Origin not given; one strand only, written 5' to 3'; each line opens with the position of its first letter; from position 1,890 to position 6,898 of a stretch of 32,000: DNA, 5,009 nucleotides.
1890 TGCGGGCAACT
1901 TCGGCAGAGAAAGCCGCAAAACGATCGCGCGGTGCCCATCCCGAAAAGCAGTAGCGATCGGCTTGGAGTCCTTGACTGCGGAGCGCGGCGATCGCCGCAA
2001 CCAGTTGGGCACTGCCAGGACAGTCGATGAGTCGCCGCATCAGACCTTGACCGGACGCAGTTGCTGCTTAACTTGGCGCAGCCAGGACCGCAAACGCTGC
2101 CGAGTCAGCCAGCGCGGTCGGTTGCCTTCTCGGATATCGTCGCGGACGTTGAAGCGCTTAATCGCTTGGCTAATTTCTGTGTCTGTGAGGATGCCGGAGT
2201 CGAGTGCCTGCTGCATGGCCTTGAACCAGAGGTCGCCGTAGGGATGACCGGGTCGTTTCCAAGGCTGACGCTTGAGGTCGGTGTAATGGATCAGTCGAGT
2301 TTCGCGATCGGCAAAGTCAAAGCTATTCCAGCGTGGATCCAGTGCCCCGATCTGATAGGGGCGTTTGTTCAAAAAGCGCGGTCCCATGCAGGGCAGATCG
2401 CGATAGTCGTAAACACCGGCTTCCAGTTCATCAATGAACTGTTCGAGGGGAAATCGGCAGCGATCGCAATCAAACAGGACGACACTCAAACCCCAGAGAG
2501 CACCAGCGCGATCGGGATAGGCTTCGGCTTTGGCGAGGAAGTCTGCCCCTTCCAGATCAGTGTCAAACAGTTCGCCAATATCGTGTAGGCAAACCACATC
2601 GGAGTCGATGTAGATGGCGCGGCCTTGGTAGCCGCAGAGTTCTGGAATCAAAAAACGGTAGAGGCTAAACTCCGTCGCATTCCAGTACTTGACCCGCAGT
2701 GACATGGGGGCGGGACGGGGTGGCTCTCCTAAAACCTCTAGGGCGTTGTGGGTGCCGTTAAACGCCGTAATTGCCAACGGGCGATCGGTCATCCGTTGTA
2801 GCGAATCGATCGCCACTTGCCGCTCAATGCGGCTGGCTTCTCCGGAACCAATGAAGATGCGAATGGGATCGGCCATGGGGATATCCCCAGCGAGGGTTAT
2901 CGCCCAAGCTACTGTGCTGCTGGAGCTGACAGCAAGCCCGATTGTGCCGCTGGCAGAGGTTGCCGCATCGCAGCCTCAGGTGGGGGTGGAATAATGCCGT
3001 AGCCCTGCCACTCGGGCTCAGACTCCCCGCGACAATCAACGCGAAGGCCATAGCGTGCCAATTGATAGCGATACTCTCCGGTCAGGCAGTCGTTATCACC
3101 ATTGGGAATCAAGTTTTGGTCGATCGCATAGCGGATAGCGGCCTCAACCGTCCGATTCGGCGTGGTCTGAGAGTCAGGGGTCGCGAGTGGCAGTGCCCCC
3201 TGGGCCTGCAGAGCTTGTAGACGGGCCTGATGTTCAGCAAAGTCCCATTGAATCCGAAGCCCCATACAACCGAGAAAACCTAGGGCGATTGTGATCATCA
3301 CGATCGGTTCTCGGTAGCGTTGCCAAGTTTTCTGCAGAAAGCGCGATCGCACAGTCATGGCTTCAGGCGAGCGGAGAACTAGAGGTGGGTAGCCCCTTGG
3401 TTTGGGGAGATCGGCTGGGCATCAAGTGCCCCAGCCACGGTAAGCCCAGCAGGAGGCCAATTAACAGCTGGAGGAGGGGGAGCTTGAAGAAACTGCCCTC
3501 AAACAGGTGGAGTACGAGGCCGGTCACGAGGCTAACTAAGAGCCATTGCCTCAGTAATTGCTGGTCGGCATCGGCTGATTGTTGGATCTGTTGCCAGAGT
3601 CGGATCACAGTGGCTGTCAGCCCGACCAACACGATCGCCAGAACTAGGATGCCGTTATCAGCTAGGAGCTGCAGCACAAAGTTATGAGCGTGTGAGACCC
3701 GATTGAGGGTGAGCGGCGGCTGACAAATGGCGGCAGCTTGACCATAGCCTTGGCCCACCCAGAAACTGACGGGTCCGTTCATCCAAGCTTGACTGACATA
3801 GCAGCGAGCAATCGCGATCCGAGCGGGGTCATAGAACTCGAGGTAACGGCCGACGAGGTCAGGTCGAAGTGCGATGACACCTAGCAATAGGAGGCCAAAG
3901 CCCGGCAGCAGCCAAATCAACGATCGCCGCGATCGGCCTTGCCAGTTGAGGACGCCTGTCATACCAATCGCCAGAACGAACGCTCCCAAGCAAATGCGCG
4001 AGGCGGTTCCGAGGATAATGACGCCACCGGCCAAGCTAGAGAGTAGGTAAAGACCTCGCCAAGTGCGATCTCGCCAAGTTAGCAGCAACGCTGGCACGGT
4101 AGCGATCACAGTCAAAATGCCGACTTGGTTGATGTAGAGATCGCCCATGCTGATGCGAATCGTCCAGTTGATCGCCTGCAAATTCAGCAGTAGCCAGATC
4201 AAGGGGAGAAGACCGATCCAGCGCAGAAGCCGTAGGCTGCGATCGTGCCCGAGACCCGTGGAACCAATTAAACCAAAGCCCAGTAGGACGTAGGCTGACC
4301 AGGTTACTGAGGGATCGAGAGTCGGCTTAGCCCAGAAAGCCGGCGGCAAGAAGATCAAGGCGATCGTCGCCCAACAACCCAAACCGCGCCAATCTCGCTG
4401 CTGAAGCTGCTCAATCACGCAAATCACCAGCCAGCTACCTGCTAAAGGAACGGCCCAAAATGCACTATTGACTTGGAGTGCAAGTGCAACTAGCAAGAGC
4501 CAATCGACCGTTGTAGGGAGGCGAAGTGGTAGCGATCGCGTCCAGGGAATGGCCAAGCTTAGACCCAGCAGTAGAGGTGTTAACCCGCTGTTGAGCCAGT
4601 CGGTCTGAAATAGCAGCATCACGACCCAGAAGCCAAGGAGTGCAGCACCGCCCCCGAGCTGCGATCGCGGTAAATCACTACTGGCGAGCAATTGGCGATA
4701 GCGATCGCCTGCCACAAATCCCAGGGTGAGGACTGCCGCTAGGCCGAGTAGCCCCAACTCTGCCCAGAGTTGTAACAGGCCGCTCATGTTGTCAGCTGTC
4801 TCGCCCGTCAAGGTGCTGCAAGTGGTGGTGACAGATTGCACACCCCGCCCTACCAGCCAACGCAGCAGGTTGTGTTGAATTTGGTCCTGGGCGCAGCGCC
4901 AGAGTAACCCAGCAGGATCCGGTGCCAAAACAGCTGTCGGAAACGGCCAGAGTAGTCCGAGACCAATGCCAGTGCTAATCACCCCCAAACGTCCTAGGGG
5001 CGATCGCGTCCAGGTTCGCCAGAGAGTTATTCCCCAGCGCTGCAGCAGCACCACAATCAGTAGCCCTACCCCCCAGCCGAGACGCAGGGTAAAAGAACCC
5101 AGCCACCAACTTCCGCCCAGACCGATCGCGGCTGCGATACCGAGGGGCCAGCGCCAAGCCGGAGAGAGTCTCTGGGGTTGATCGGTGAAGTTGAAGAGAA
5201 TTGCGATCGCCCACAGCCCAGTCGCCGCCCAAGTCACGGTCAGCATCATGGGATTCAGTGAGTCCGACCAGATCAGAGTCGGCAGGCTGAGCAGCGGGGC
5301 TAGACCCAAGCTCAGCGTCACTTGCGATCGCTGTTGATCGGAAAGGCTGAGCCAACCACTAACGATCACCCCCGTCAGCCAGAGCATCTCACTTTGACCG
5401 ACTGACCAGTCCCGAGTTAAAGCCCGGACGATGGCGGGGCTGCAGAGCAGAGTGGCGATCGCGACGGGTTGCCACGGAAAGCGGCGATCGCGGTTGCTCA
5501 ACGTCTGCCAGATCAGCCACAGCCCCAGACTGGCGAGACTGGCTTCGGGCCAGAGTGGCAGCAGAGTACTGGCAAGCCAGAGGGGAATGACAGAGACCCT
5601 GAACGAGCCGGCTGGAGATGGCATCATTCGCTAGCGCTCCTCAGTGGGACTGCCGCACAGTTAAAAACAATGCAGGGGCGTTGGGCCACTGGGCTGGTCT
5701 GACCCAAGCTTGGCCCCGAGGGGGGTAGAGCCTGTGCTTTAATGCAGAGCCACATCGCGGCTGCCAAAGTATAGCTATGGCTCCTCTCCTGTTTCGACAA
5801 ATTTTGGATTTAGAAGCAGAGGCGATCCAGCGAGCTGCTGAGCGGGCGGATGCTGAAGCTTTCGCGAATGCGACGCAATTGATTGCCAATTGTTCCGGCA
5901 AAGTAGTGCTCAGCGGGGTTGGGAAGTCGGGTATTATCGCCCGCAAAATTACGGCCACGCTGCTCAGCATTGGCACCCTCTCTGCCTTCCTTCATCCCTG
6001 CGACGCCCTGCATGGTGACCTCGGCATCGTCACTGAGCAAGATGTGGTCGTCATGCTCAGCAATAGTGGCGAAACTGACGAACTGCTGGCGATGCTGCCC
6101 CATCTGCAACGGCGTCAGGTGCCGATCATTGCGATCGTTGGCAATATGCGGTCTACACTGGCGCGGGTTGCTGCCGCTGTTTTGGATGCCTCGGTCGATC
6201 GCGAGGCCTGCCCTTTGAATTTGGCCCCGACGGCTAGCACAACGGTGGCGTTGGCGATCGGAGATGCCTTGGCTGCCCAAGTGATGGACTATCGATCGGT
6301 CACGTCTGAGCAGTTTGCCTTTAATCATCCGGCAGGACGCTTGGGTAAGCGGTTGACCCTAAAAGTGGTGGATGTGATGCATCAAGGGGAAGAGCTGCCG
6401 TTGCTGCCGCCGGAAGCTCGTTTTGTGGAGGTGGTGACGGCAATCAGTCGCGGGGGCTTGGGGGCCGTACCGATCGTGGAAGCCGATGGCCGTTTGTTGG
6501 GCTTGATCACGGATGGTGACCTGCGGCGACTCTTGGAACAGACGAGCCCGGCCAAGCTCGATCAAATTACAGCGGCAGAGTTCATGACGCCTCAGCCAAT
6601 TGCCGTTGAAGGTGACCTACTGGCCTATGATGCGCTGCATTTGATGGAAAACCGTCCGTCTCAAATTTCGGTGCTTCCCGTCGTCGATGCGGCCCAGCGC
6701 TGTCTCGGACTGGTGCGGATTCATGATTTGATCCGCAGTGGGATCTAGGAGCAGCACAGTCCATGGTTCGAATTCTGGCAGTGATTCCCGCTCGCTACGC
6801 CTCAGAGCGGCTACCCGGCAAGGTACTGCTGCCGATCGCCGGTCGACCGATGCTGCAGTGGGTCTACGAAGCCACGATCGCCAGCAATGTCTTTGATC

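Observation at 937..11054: CMP-Kdo supply operon flanked by a mirrored, duplicated GT8 + HP-motif glycosyltransferase module and an O-antigen-ligase-like gene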

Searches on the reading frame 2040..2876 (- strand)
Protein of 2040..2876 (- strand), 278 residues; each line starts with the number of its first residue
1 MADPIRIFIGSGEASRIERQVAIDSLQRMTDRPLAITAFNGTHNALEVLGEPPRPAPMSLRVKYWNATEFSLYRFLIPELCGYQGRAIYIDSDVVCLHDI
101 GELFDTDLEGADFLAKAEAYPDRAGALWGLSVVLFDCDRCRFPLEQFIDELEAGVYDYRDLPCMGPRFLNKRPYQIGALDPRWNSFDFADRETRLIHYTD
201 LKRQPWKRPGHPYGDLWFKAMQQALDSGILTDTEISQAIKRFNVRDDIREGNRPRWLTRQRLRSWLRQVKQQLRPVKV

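Call 4: search_protein_families(library=pfam, proteins=[window:2040-2876:-], max_evalue=0.1)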
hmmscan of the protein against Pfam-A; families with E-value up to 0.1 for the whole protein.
window:2040-2876:- (278 aa): 1 family
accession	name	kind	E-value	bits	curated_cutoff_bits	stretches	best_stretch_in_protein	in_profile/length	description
PF01501.26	Glyco_transf_8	-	3.6e-08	33.7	24.3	1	70-114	85-128/253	Glycosyl transferase family 8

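Call 5: search_protein_families(library=ncbifam, proteins=[window:2040-2876:-], max_evalue=0.1)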
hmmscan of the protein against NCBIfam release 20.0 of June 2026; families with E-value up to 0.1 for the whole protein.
window:2040-2876:- (278 aa): 0 families

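Call 51: search_solved_structures(query=window:2040-2876:-, max_evalue=10, show_alignments=2)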
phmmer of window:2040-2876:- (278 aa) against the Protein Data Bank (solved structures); distinct sequences matched with E-value up to 10: 5.
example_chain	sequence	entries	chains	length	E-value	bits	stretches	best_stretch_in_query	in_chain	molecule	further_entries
5gvv_A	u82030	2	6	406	0.026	16.8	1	69-127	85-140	Glycosyl transferase family 8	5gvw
6u4b_A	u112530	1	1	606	0.13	14.5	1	72-108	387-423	WbbM protein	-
1htw_A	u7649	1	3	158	0.18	14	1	69-123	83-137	HI0065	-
1fl9_A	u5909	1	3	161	0.19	13.9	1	69-123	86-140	HYPOTHETICAL PROTEIN HI0065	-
6mw5_A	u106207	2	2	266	0.51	12.6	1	86-123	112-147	UDP-galactose:glucoside-Skp1 alpha-D-galactosyltransferase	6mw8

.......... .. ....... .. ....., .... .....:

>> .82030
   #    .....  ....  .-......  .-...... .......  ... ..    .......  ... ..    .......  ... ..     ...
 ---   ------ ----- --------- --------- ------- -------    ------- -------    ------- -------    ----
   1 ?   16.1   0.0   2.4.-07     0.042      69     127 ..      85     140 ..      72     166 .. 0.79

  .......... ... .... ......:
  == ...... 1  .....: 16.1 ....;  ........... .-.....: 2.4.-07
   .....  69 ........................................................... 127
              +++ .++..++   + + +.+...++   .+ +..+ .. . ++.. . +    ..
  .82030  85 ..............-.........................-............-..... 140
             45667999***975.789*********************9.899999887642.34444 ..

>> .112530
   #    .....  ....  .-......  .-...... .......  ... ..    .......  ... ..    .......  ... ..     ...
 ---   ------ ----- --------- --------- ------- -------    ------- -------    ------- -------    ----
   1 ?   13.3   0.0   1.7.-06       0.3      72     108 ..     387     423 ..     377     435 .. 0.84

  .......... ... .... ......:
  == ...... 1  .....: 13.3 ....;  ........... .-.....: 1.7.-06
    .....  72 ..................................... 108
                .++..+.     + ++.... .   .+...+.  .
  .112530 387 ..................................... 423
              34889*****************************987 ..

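Call 70: search_solved_structures(query=A3, max_evalue=1, show_alignments=1)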
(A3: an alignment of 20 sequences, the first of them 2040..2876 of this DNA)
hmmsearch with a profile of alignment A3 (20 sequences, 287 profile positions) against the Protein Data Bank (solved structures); distinct sequences matched with E-value up to 1: 6.
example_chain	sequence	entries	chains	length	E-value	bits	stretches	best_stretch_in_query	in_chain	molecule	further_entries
5gvv_A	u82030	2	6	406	5.8e-07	32.1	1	60-148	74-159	Glycosyl transferase family 8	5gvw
6u4b_A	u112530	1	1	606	3.6e-06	29.5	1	74-121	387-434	WbbM protein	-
3tzt_A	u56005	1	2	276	0.068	15.5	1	84-156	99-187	Glycosyl transferase family 8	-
6mw5_A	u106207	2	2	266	0.46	12.8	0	89-117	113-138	UDP-galactose:glucoside-Skp1 alpha-D-galactosyltransferase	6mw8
9l94_J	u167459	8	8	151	0.66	12.2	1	213-266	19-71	Large ribosomal subunit protein eL19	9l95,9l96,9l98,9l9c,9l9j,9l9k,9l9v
1wy6_A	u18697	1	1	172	0.95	11.7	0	16-57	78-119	hypothetical protein ST1625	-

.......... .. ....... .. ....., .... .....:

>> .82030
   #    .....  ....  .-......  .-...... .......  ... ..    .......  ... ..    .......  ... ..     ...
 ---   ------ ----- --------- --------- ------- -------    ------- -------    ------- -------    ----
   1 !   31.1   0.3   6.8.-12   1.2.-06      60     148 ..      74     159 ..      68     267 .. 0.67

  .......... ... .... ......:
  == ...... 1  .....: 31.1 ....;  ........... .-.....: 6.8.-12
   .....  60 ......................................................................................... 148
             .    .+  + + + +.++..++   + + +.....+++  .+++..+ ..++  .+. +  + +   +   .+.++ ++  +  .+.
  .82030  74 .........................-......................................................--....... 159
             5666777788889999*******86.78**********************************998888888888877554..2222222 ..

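Call 71: search_protein_families(library=pfam, alignment_id=A3, max_evalue=0.01)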
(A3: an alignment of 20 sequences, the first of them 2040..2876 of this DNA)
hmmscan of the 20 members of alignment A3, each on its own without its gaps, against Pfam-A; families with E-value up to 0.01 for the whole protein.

A. member 1, window:2040-2876:- (278 aa): 1 family
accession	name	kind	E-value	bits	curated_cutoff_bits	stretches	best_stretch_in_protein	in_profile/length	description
PF01501.26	Glyco_transf_8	-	3.6e-08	33.7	24.3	1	70-114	85-128/253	Glycosyl transferase family 8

B. families by the number of members that match (of 20 scanned): 2 families
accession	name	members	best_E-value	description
PF01501.26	Glyco_transf_8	20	6.7e-10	Glycosyl transferase family 8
PF18404.7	Glyco_transf_24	1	0.00081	Glucosyltransferase 24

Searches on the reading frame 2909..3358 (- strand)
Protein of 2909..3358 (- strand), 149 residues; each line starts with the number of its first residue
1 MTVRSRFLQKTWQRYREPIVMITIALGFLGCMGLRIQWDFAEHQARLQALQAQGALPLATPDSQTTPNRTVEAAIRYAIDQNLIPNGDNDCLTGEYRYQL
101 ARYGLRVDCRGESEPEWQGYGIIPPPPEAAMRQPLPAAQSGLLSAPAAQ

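Call 4: search_protein_families(library=pfam, proteins=[window:2909-3358:-], max_evalue=0.1)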
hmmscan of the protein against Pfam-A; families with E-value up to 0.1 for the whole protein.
window:2909-3358:- (149 aa): 0 families

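Call 5: search_protein_families(library=ncbifam, proteins=[window:2909-3358:-], max_evalue=0.1)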
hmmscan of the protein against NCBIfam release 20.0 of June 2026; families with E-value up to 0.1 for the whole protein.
window:2909-3358:- (149 aa): 0 families

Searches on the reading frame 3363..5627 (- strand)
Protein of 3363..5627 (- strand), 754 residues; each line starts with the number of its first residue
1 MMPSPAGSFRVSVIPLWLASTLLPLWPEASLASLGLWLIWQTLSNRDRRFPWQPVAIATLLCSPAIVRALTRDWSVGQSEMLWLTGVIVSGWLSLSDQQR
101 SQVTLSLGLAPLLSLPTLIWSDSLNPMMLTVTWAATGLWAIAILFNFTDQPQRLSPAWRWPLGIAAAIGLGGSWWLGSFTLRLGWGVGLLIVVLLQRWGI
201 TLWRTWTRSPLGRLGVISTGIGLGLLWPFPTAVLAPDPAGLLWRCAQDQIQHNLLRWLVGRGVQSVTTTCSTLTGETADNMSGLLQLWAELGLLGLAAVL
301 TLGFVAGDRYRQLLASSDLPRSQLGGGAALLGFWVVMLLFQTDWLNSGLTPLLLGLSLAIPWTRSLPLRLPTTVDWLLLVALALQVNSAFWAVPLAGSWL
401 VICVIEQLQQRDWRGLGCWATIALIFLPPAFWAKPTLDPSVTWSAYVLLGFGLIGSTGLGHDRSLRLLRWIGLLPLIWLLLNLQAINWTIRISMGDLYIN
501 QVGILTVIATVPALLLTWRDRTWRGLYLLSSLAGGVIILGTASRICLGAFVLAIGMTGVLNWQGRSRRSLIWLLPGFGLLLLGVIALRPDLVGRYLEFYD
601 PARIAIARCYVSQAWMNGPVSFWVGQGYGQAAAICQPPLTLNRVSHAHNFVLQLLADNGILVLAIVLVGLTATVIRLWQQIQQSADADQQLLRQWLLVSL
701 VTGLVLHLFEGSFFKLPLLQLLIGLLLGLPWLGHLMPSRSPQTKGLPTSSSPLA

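Call 4: search_protein_families(library=pfam, proteins=[window:3363-5627:-], max_evalue=0.1)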
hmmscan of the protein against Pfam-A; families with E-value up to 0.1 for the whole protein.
window:3363-5627:- (754 aa): 1 family
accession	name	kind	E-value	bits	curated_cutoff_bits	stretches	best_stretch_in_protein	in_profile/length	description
PF04932.20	Wzy_C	-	3.6e-06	27.3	31.7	1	531-666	3-148/149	O-Antigen ligase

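Call 5: search_protein_families(library=ncbifam, proteins=[window:3363-5627:-], max_evalue=0.1)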
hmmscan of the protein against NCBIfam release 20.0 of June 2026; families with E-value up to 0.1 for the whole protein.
window:3363-5627:- (754 aa): 0 families

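Call 93: find_homologous_proteins(query=window:3363-5627:-)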
Query window:3363-5627:- (754 aa): 4 proteins with E <= 0.001 among 8000 candidates.
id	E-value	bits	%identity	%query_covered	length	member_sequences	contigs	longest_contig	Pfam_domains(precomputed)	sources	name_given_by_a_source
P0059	0.0e+0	1642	100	100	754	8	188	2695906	PF04932.21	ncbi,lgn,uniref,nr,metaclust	ncbi:O-antigen ligase family protein [Synechococcus elongatus]|uniref:Uncharacterized protein n=1 Ta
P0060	0.0e+0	1353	82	100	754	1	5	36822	-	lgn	-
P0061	0.0e+0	1075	70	99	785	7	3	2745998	-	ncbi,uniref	ncbi:hypothetical protein [Synechococcus elongatus]|uniref:O-antigen ligase family protein n=1 Tax=S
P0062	3.6e-288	977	64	95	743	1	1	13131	PF04932.21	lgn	-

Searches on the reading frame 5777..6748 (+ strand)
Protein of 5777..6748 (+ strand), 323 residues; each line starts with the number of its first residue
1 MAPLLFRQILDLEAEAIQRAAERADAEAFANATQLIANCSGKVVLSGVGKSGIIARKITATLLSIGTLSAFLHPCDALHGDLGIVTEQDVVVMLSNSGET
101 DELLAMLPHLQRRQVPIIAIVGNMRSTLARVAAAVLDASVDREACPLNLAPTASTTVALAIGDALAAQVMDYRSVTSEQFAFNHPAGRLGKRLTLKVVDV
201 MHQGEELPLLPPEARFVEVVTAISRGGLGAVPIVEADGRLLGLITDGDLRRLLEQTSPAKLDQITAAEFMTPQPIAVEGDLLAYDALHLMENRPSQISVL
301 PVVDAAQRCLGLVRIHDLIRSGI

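Call 4: search_protein_families(library=pfam, proteins=[window:5777-6748:+], max_evalue=0.1)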
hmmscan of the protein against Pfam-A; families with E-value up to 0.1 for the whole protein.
window:5777-6748:+ (323 aa): 5 families
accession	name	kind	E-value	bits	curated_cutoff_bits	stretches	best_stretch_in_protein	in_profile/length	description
PF01380.27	SIS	-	3.8e-24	85.4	25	1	39-166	4-129/131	SIS domain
PF00571.33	CBS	-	1.4e-19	70.6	24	2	267-320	2-53/57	CBS domain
PF13580.11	SIS_2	-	3.9e-07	30.6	27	1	85-122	101-138/138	SIS domain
PF10740.15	DUF2529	-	0.01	15.9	22.3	1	27-141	22-134/169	Domain of unknown function (DUF2529)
PF17203.10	sCache_3_2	-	0.064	13.8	28.4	0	184-245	70-123/140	Single cache domain 3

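Call 5: search_protein_families(library=ncbifam, proteins=[window:5777-6748:+], max_evalue=0.1)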
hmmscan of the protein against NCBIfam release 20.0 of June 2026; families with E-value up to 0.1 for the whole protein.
window:5777-6748:+ (323 aa): 31 families (the best 25 are shown)
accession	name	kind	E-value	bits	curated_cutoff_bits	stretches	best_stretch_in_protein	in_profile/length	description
TIGR00393.1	kpsF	subfamily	3.5e-88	295.7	203.7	1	41-313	1-267/268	KpsF/GutQ family sugar-phosphate isomerase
NF008141.0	PRK10892.1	equivalog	3.4e-87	292.8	505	1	7-323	17-327/328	arabinose-5-phosphate isomerase KdsD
NF008581.0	PRK11543.1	equivalog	1.3e-84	284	481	1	7-323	10-320/321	arabinose-5-phosphate isomerase GutQ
NF040776.2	AlsR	equivalog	3.4e-13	49.1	400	1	7-139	97-228/279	transcriptional repressor AlsR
NF008458.0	PRK11337.1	equivalog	2.6e-11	43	378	1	11-169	113-268/293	MurR/RpiR family transcriptional regulator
TIGR03127.2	RuMP_HxlB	equivalog_domain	4.9e-09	36.3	160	1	15-184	6-174/178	6-phospho-3-hexuloisomerase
NF011447.0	PRK14869.2-3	equivalog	7.1e-09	34.8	522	1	189-257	62-128/540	putative manganese-dependent inorganic diphosphatase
NF010701.0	PRK14101.1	equivalog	1.9e-08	33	920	1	8-180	437-605/638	bifunctional transcriptional regulator/glucokinase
NF008590.0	PRK11557.1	equivalog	5.3e-08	32.6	355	1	23-165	116-255/282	MurR/RpiR family transcriptional regulator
TIGR01302.1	IMP_dehydrog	equivalog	1.5e-07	30.6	481.5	1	210-320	93-198/450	IMP dehydrogenase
NF041755.1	RuMP_HxlAB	equivalog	3e-07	29.8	500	1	22-182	229-385/391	bifunctional 3-hexulose-6-phosphate synthase/6-phospho-3-hexuloisomerase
NF001484.0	PRK00331.1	subfamily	1.5e-06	26.9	381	1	81-174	327-417/601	isomerizing glutamine--fructose-6-phosphate transaminase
NF011442.0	PRK14869.1-4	equivalog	3.8e-06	25.6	400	1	267-320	73-124/543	putative manganese-dependent inorganic diphosphatase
NF011449.0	PRK14869.2-5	equivalog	4.2e-06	26.1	411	1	166-251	40-122/451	putative manganese-dependent inorganic diphosphatase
TIGR01135.1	glmS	equivalog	4.8e-05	22.1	418.05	1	84-143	335-394/607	glutamine--fructose-6-phosphate transaminase (isomerizing)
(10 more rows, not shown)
